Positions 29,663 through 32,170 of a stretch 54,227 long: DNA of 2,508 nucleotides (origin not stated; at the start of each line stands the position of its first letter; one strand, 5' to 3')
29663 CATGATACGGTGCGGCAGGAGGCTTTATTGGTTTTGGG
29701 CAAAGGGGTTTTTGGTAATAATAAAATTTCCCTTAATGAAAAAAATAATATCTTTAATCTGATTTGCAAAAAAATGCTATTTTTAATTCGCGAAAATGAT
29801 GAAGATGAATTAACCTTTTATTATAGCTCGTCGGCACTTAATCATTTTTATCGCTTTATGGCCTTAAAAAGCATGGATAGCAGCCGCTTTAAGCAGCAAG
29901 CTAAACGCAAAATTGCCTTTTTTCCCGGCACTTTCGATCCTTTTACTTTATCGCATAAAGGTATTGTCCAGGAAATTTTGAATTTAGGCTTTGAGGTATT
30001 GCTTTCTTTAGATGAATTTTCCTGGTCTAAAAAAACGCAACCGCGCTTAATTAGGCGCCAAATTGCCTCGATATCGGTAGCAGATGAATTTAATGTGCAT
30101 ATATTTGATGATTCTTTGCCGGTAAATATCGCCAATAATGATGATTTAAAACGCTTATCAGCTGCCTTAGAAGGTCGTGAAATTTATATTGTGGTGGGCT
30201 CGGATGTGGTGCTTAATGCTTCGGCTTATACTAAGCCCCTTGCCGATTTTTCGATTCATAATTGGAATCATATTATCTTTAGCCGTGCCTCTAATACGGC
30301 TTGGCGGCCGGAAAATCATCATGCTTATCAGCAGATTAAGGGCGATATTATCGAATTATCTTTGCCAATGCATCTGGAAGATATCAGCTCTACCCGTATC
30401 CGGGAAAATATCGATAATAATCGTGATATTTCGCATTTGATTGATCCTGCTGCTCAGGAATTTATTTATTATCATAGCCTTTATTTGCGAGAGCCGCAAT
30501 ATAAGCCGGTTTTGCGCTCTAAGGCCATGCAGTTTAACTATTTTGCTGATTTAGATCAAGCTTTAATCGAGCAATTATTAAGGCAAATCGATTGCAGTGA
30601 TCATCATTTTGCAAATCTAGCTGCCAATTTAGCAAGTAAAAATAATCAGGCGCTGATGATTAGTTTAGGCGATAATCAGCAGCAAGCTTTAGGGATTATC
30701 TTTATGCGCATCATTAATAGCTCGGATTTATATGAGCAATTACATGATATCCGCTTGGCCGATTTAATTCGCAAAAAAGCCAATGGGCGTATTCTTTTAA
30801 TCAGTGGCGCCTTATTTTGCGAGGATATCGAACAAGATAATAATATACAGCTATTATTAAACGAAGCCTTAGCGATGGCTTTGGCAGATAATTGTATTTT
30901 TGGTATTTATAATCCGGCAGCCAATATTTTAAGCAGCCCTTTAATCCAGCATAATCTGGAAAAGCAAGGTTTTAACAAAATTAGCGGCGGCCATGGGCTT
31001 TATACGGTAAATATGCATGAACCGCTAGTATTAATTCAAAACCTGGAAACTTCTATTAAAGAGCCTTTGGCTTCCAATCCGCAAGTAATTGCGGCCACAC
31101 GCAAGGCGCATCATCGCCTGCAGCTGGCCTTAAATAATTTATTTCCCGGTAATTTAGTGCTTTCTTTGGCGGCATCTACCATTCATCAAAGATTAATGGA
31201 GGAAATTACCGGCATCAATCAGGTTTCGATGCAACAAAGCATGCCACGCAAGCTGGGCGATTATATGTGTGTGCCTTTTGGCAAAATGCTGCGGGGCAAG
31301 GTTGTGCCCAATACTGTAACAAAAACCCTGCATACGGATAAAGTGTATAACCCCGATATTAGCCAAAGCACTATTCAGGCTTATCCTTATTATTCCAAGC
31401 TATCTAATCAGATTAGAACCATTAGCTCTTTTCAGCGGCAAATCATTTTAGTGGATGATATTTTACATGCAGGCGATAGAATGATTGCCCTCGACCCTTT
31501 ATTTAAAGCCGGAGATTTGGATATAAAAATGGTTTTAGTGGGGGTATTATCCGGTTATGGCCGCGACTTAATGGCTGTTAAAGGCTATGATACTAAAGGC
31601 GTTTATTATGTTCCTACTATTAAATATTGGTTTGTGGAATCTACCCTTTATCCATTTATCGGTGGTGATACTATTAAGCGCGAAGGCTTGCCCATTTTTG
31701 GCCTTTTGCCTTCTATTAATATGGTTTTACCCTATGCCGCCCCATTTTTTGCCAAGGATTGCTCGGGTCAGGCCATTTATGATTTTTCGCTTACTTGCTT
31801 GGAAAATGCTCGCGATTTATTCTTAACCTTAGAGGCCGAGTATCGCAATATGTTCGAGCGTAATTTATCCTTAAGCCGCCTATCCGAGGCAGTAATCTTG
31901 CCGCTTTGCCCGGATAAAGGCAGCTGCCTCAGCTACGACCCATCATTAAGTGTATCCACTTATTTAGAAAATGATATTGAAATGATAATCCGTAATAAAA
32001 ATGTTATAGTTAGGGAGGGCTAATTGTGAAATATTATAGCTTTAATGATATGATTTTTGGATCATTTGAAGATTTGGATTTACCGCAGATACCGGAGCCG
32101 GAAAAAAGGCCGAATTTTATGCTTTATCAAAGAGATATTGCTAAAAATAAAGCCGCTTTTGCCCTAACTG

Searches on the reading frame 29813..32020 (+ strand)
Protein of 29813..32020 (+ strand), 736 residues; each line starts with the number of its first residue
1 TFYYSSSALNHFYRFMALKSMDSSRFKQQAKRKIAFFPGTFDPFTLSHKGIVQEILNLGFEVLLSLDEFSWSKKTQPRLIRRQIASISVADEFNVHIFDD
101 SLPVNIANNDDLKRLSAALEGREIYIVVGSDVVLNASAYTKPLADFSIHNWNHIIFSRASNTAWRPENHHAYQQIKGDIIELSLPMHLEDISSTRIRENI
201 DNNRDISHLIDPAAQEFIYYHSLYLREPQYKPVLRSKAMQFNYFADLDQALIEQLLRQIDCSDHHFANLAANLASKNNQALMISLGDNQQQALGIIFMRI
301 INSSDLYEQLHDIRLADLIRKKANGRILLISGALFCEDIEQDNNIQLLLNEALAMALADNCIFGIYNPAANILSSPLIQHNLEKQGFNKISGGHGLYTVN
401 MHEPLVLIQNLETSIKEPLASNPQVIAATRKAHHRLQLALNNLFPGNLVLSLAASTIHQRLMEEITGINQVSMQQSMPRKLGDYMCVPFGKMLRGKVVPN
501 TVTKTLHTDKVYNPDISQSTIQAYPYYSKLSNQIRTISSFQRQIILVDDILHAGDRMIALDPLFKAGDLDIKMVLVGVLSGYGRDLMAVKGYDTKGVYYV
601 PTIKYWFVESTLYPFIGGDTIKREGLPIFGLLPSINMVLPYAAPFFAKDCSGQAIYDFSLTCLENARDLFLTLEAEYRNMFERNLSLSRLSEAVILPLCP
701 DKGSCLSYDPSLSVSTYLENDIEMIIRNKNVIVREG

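Call 21: search_protein_representatives(protein=window:29813-32020:+)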
Query: 736 residues. Proteins with E-value up to 0.001 (for the whole library): 661; up to 1e-10: 461; up to 1e-30: 226. The best 150 are listed.
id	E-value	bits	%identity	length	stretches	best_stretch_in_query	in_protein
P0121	3.1e-236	802.6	54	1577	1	1-728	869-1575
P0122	1.6e-226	770.4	52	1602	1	1-734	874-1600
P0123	4.5e-226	769.0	50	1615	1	2-731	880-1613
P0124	4.6e-225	765.7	50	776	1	4-729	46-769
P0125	1.7e-223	760.5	50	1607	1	1-732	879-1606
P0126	5.2e-218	742.3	48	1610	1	1-728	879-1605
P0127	6.9e-217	738.6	48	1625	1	2-732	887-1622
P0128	2.1e-210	717.2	48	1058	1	1-729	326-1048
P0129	3.9e-204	696.5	46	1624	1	2-730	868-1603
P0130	1.5e-203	694.6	47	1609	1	1-730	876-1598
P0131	5.1e-202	689.5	44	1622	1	2-732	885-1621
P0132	1.0e-201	688.5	46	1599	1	3-732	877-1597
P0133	2.2e-196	670.8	45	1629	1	1-730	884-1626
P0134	5.2e-191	653.1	47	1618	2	280-730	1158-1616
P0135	4.0e-188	643.5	45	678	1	58-732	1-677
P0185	6.7e-143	494.1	38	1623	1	3-732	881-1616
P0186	9.3e-138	477.1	38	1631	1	2-722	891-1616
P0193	1.2e-130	453.6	37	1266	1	32-722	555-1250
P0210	1.3e-106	374.1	31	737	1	7-727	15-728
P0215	2.0e-102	360.3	35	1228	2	335-723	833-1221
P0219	3.4e-98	346.3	28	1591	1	7-730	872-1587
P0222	2.9e-95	336.6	36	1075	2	397-727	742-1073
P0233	3.0e-85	303.5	33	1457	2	385-724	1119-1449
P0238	5.2e-81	289.5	35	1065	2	392-730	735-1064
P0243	6.3e-77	276.0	36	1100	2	397-701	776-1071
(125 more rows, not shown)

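Call 32: predict_structure(alignment_id=A2)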
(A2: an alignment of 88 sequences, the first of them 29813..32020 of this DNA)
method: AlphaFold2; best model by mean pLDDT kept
length: 736 residues; sequences in the alignment: 88
mean_pLDDT: 92.0   pTM: 0.91
mean pLDDT of the five models: 92.0, 91.8, 91.1, 89.6, 88.8
residues with pLDDT >= 90: 553; 70-90: 156; 50-70: 27; < 50: 0
segments of 3 or more residues with pLDDT < 50: none
pLDDT, mean of each block of 10 residues (from residue 1): 81 85 69 88 82 95 91 91 91 91 94 95 95 90 94 90 70 93 89 89 92 91 90 86 92 86 71 90 81 93 94 93 93 82 90 97 94 87 96 88 97 95 97 97 97 95 97 93 97 94 97 96 96 97 97 96 97 98 98 98 97 97 91 96 94 97 99 98 96 95 92 98 97 83
secondary structure, 60 per line:
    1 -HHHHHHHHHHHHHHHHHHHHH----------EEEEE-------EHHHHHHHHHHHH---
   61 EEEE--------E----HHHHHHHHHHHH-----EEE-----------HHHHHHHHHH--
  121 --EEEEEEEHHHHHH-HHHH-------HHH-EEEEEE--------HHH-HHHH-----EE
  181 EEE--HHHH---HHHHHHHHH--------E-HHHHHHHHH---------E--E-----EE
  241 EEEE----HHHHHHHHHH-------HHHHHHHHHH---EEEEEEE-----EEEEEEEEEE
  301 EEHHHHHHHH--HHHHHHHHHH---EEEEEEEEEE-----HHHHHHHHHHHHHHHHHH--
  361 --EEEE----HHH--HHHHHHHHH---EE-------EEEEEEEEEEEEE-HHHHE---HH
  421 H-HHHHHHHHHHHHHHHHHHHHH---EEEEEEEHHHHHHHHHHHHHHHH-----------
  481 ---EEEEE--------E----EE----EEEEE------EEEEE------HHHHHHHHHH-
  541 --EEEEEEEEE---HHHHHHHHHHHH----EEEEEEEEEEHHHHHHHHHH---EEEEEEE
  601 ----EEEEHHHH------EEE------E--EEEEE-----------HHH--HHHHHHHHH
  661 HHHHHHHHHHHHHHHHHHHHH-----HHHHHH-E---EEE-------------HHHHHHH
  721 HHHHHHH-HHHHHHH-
elements in order (helices of 4 or more, strands of 3 or more residues): H2-22 E33-37 H46-57 E61-64 H78-89 E95-97 H109-118 E123-129 H130-135 H137-140 E152-157 H170-173 E179-183 H186-189 H193-201 H212-220 E239-244 H249-258 H266-275 E279-285 E291-302 H303-310 H313-322 E326-335 H341-358 E363-366 H376-384 E397-409 H411-414 H423-443 E447-453 H454-469 E484-488 E508-512 E519-523 H530-539 E543-551 H555-566 E571-580 H581-590 E594-600 E605-608 H609-612 E619-621 E631-635 H652-681 H687-692 E698-700 H714-727 H729-735

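Call 34: fold_search(model_id=the predicted structure, library=pdb)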
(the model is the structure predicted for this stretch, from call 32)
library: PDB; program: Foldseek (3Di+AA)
matches with E <= 10: 1485; with E <= 0.001: 106
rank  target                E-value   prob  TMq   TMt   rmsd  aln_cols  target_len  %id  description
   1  8aii                  1.9e-08  1.00  0.21  0.78   3.4       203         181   23  High Resolution Crystal Structure of Enterococcus faecium Nicotinate Nucleotide Adenylyltransferase Complexed with Adeni (released 2023-08-16)
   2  8aih                  2.3e-08  1.00  0.20  0.72   4.4       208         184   23  Crystal Structure of Enterococcus faecium Nicotinate Nucleotide Adenylyltransferase at 1.9 Angstroms Resolution (released 2023-08-16)
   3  9fyb_B                3.0e-08  1.00  0.21  0.77   3.5       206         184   22  Structural Insights into the NMN Complex of Nicotinate Nucleotide Adenylyltransferase from Enterococcus faecium via Co (released 2024-07-17)
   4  2qtm_A                5.9e-08  1.00  0.20  0.69   4.2       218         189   20  Crystal Structure of Nicotinate Mononucleotide Adenylyltransferase (released 2008-07-15)
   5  6kh2_A                7.3e-08  1.00  0.22  0.69   5.2       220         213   21  Crystal structure of Nicotinic acid mononucleotide adenylyltransferase mutant P22K/Y84V/Y118D/C132L/W176Y from Escheri (released 2020-07-15)
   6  5db4_B                1.2e-07  1.00  0.21  0.80   3.8       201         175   18  Mycobacterium abscessus NadD in complex with Mg-ATP, space group I41 (released 2016-08-24)
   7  3e27_A                1.3e-07  1.00  0.22  0.78   3.4       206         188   20  Nicotinic acid mononucleotide (NaMN) adenylyltransferase from Bacillus anthracis: product complex (released 2008-09-09)
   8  5deo_A                1.5e-07  1.00  0.22  0.78   3.4       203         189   20  Mycobacterium abscessus NadD in complex with nicotinic acid adenine dinucleotide (released 2016-08-24)
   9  3e27_D                1.7e-07  1.00  0.22  0.77   3.3       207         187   19  Nicotinic acid mononucleotide (NaMN) adenylyltransferase from Bacillus anthracis: product complex (released 2008-09-09)
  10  6buv_B                2.1e-07  1.00  0.22  0.75   4.1       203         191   20  Structure of Mycobacterium tuberculosis NadD in complex with inhibitor [(1~{R},2~{R},5~{S})-5-methyl-2-propan-2-yl-cyc (released 2018-12-12)
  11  1nup_A                2.2e-07  1.00  0.23  0.71   3.9       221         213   16  CRYSTAL STRUCTURE OF HUMAN CYTOSOLIC NMN/NaMN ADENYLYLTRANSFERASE COMPLEX WITH NMN (released 2003-06-03)
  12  5vir_A                2.9e-07  1.00  0.20  0.76   3.8       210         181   19  Crystal structure of probable nicotinate-nucleotide adenylyltransferase from Mycobacterium abscessus in complex with N (released 2017-04-26)
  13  9fyb_A                2.9e-07  1.00  0.21  0.75   3.9       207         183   22  Structural Insights into the NMN Complex of Nicotinate Nucleotide Adenylyltransferase from Enterococcus faecium via Co (released 2024-07-17)
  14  3e27_B                3.2e-07  1.00  0.22  0.78   3.3       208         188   19  Nicotinic acid mononucleotide (NaMN) adenylyltransferase from Bacillus anthracis: product complex (released 2008-09-09)
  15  3mla_B                3.2e-07  1.00  0.21  0.77   3.7       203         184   19  BaNadD in complex with inhibitor 1_02 (released 2010-07-28)
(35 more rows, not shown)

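Call 38: fold_search(model_id=the predicted structure, library=viral)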
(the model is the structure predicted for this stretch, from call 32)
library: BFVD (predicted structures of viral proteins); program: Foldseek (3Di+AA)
matches with E <= 10: 688; with E <= 0.001: 9
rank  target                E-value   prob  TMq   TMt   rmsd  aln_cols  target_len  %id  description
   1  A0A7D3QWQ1            3.4e-06  1.00  0.20  0.51   6.3       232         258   13  Nicotinamide/nicotinate mononucleotide adenylyltransferase [Fadolivirus FV1/VV64]
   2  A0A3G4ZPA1            4.1e-05  1.00  0.19  0.63   7.9       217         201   16  Nicotinate (Nicotinamide) nucleotide adenylyltransferase [Terrestrivirus sp.]
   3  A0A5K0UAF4            4.3e-05  1.00  0.21  0.31  13.8       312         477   14  Nicotinate (Nicotinamide) nucleotide adenylyltransferase [Yasminevirus sp. GU-2018]
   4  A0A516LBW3            2.0e-04  1.00  0.17  0.17   6.9       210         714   16  (no name in the UniProt tables at hand)
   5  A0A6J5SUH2            2.7e-04  0.98  0.15  0.23  19.4       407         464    9  Uncharacterized protein [uncultured Caudovirales phage]
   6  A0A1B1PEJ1            3.9e-04  1.00  0.13  0.62   3.6       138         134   12  Uncharacterized protein [Pectobacterium phage PP90]
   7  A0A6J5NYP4            3.9e-04  1.00  0.18  0.39  18.8       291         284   14  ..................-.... domain containing protein [uncultured Caudovirales phage]
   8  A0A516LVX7            5.2e-04  1.00  0.15  0.58   5.4       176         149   15  (no name in the UniProt tables at hand)
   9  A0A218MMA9            9.5e-04  0.99  0.17  0.22  16.9       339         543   13  Putative cytitidyltransferase [uncultured virus]
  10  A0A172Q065            1.3e-03  1.00  0.14  0.56   4.5       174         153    9  Uncharacterized protein [Acinetobacter phage vB_AbaM_ME3]
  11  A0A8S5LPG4            1.3e-03  1.00  0.16  0.63   5.9       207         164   16  NMNAT protein [Myoviridae sp. ct0f722]
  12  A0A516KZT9            1.3e-03  1.00  0.15  0.56   6.1       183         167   13  (no name in the UniProt tables at hand)
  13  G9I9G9                1.4e-03  1.00  0.15  0.35   9.5       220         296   13  (no name in the UniProt tables at hand)
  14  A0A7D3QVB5            1.4e-03  0.25  0.12  0.15  28.0       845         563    9  HAD-like protein [Fadolivirus FV1/VV64]
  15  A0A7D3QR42            1.6e-03  1.00  0.15  0.37  10.5       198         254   12  (no name in the UniProt tables at hand)
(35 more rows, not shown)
